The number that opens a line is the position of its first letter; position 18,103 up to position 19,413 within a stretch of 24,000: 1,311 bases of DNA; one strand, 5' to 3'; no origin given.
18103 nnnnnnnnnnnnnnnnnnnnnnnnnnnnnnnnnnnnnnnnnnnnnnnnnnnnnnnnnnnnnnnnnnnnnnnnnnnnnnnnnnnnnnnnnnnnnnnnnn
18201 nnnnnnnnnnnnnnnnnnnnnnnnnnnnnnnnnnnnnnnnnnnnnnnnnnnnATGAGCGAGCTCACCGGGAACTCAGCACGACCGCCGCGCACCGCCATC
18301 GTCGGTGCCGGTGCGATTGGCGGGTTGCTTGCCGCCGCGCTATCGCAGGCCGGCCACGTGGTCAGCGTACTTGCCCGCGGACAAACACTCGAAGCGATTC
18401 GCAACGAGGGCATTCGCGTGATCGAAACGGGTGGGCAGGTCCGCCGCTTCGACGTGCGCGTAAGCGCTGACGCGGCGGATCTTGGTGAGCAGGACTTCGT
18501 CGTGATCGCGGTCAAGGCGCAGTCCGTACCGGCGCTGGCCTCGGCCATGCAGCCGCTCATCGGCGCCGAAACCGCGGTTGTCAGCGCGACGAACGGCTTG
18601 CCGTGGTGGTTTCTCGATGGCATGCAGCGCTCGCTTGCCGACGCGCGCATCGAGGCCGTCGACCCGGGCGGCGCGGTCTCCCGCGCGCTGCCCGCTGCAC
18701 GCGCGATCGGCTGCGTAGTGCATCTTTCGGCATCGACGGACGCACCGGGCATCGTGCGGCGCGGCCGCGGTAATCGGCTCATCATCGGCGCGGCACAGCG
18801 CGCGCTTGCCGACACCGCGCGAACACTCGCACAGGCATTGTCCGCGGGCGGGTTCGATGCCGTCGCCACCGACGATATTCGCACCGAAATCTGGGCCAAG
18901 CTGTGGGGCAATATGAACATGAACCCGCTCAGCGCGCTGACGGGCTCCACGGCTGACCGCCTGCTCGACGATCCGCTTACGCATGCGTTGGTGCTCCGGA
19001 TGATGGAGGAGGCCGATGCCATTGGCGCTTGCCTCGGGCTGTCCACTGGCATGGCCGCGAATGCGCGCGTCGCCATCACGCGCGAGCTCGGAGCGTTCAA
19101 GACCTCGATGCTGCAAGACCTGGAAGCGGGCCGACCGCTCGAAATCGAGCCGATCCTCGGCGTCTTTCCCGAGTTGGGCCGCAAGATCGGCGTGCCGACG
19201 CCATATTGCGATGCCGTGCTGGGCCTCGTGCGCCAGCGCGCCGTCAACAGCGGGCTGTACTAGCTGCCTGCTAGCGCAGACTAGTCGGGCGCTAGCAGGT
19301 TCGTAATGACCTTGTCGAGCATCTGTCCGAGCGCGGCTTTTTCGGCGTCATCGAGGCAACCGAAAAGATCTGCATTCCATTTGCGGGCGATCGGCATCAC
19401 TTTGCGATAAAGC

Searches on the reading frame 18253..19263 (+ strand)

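Call 95: search_protein_families(library=pfam, proteins=[window:18253-19263:+], max_evalue=0.001)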
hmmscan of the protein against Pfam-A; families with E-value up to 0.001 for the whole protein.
window:18253-19263:+ (336 aa): 4 families
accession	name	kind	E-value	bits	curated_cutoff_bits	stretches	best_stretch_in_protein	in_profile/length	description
PF08546.17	ApbA_C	-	1.4e-31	109.9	22.7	1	208-329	1-124/125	Ketopantoate reductase PanE/ApbA C terminal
PF02558.23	ApbA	-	3.9e-24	85.4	22.2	1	15-181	2-148/150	Ketopantoate reductase PanE/ApbA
PF03807.23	F420_oxidored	-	3e-06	28.2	21.6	1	15-115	3-94/94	NADP oxidoreductase coenzyme F420-dependent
PF01210.29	NAD_Gly3P_dh_N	-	6.4e-06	26.7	23.1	1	15-116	3-106/158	NAD-dependent glycerol-3-phosphate dehydrogenase N-terminus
